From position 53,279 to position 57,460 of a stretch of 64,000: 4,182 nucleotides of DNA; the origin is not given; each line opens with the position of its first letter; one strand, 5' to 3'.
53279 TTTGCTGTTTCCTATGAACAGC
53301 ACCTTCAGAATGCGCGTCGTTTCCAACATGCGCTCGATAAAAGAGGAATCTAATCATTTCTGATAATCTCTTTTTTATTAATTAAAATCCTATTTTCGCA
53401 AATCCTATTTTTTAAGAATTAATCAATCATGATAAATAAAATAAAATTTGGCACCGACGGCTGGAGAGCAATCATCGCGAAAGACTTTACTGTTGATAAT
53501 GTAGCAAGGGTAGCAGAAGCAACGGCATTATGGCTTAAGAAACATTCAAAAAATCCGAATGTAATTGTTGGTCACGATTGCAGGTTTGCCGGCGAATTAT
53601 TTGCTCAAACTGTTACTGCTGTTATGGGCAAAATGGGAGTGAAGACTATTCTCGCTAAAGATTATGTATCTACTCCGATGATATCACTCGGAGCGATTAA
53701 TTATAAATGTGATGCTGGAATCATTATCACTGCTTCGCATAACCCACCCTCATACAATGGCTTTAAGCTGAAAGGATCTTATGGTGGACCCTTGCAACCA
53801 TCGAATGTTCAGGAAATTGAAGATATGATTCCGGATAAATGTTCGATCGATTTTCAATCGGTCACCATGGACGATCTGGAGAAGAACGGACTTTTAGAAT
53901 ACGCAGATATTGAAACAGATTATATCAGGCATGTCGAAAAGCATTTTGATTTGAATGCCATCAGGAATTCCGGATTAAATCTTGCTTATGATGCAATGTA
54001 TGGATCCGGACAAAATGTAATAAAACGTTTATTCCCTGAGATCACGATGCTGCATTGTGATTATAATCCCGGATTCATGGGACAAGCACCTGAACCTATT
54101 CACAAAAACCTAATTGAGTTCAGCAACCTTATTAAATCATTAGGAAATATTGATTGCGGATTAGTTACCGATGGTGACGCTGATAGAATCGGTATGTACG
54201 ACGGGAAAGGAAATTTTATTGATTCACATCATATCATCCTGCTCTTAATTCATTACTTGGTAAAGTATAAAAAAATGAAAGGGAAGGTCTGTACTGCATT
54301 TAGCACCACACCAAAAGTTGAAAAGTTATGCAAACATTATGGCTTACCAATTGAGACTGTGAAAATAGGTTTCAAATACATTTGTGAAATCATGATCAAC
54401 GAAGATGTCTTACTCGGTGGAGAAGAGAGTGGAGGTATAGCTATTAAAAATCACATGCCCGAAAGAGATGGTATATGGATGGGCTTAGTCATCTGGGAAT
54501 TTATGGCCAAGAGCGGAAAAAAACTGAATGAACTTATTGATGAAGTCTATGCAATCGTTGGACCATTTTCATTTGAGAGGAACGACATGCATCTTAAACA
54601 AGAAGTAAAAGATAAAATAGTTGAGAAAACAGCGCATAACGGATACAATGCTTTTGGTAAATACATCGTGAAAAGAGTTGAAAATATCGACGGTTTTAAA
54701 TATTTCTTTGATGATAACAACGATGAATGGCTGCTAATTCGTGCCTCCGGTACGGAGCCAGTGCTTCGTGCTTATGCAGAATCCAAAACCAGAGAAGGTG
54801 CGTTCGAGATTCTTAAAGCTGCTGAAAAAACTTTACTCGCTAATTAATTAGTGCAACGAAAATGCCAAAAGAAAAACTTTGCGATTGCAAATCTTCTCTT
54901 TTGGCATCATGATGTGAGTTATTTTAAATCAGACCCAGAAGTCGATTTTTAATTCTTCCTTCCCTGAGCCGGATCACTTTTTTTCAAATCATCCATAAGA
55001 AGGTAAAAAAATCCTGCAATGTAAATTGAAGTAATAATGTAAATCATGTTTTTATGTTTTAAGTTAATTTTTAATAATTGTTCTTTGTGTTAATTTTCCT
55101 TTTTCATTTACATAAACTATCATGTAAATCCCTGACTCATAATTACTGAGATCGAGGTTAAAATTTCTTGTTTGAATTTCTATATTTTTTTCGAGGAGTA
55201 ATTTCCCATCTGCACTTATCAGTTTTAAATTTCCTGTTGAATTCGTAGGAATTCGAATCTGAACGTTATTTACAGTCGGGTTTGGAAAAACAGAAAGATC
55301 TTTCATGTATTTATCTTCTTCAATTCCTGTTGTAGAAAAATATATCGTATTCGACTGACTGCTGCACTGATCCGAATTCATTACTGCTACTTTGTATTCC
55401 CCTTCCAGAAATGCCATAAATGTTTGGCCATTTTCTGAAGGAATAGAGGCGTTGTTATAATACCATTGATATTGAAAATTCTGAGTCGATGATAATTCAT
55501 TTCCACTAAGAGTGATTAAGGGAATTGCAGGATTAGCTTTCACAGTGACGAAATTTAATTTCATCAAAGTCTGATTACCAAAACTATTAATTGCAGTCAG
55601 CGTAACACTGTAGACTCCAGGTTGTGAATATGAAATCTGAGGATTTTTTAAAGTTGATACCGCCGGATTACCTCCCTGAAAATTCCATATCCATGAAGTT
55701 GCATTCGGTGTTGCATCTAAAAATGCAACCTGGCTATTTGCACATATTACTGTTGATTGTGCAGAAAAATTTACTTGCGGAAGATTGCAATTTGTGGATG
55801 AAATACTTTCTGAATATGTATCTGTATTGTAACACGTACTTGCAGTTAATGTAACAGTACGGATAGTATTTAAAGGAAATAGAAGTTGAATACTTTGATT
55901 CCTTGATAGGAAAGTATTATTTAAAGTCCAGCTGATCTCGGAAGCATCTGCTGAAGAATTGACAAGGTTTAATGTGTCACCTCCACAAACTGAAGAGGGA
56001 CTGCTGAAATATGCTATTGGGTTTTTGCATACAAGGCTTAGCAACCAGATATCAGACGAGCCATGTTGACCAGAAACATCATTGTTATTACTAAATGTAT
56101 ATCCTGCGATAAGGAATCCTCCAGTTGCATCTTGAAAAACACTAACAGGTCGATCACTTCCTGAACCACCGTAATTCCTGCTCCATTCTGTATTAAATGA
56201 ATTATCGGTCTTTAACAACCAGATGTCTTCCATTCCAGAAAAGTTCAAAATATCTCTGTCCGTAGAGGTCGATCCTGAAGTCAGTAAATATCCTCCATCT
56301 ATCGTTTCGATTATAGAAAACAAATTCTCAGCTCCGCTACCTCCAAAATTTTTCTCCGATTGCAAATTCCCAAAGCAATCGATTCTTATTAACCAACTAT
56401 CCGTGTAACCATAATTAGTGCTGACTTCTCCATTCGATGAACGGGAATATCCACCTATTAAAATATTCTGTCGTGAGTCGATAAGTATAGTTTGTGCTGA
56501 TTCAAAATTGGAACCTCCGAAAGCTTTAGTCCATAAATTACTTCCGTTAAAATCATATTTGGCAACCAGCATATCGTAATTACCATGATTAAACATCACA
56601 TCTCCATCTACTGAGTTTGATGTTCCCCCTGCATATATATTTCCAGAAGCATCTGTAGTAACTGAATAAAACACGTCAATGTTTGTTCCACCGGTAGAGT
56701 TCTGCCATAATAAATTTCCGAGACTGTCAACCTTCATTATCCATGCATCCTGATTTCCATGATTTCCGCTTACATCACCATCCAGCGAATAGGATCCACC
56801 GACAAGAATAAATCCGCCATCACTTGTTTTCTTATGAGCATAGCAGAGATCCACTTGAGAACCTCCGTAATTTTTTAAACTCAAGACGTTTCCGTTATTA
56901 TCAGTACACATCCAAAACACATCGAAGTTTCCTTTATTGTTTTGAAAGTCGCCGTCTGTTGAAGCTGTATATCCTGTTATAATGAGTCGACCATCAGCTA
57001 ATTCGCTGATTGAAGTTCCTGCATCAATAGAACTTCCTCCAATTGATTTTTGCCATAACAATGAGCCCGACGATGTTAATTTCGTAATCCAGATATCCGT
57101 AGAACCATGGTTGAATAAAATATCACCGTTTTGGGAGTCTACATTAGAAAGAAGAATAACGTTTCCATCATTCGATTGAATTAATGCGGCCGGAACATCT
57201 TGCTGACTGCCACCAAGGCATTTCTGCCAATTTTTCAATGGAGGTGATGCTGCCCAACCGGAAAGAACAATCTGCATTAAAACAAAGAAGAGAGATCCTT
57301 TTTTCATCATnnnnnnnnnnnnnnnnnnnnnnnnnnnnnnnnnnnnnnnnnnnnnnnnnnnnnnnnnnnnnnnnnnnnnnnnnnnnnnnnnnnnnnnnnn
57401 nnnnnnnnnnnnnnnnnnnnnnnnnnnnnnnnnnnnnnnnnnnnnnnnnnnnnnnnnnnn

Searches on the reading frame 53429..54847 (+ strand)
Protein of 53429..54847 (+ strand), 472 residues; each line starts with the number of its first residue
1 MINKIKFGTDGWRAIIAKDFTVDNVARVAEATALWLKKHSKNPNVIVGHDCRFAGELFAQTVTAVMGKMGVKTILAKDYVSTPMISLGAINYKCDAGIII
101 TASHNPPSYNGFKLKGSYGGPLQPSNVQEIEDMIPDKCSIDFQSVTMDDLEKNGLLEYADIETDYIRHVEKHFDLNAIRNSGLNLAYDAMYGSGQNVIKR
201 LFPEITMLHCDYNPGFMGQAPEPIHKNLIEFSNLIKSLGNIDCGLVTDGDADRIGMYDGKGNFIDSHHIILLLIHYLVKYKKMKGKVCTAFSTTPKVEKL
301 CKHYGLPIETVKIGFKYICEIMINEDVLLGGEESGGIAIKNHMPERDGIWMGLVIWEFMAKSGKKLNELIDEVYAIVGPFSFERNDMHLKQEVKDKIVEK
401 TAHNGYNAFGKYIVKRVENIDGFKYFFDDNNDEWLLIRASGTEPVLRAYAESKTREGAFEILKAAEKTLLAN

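Call 10: search_protein_families(library=pfam, proteins=[window:53429-54847:+])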
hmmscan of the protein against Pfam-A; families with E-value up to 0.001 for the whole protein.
window:53429-54847:+ (472 aa): 4 families
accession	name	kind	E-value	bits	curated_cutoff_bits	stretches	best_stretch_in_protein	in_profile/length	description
PF02878.22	PGM_PMM_I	-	2.1e-39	134.8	22.5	1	5-134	2-131/138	Phosphoglucomutase/phosphomannomutase, alpha/beta/alpha domain I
PF02880.22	PGM_PMM_III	-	1.3e-26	93.5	20.7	1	265-374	1-112/115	Phosphoglucomutase/phosphomannomutase, alpha/beta/alpha domain III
PF02879.22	PGM_PMM_II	-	1.4e-19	71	29.3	1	164-261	2-103/103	Phosphoglucomutase/phosphomannomutase, alpha/beta/alpha domain II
PF00408.26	PGM_PMM_IV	-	1.1e-07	32.2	23.1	1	430-460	30-60/68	Phosphoglucomutase/phosphomannomutase, C-terminal domain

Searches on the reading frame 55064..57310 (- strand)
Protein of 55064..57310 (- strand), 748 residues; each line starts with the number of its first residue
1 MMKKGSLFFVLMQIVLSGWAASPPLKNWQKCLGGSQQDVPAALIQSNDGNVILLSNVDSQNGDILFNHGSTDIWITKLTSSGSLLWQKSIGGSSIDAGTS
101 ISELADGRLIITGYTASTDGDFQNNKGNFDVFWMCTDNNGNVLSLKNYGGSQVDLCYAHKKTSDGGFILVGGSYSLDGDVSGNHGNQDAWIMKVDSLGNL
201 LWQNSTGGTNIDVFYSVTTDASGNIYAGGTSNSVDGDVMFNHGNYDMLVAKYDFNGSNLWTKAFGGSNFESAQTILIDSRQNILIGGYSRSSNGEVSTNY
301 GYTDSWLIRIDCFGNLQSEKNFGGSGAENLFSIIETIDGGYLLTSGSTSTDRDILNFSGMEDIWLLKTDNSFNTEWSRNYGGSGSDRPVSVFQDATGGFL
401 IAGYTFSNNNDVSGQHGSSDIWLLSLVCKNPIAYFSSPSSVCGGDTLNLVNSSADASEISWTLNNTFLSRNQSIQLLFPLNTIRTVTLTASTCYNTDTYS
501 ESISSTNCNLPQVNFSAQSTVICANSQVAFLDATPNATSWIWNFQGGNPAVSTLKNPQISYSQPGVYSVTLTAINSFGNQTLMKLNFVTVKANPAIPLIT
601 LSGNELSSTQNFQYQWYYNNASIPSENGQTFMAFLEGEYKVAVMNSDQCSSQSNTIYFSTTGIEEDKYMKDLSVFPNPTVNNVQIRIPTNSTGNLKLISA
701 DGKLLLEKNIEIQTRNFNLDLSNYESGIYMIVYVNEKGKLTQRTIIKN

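Call 10: search_protein_families(library=pfam, proteins=[window:55064-57310:-])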
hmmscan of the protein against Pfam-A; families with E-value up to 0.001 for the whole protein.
window:55064-57310:- (748 aa): 3 families
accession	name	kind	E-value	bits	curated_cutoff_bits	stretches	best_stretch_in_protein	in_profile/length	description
PF00801.26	PKD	-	4.7e-12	46.2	23.5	1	513-582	2-74/80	PKD domain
PF18962.6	Por_Secre_tail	-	8.7e-11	42.4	27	1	674-746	1-75/75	Secretion system C-terminal sorting domain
PF18911.6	PKD_4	-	2.2e-10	40.9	27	1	511-582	4-77/85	PKD domain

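Call 43: search_protein_families(library=ncbifam, proteins=[window:55064-57310:-], max_evalue=0.01)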
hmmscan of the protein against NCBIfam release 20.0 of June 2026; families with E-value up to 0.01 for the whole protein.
window:55064-57310:- (748 aa): 3 families
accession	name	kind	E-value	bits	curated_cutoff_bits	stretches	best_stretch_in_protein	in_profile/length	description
NF047494.1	Lepto_SBBP_lipo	equivalog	8.9e-19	67.5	400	2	36-267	186-422/466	SBBP repeat beta-propeller lipoprotein, LipL53 family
TIGR04183.1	Por_Secre_tail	domain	4e-10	39.5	23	1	674-747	1-72/72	T9SS type A sorting domain-containing protein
TIGR02608.1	delta_60_rpt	domain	0.00011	22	76.5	0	212-257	1-39/55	delta-60 repeat domain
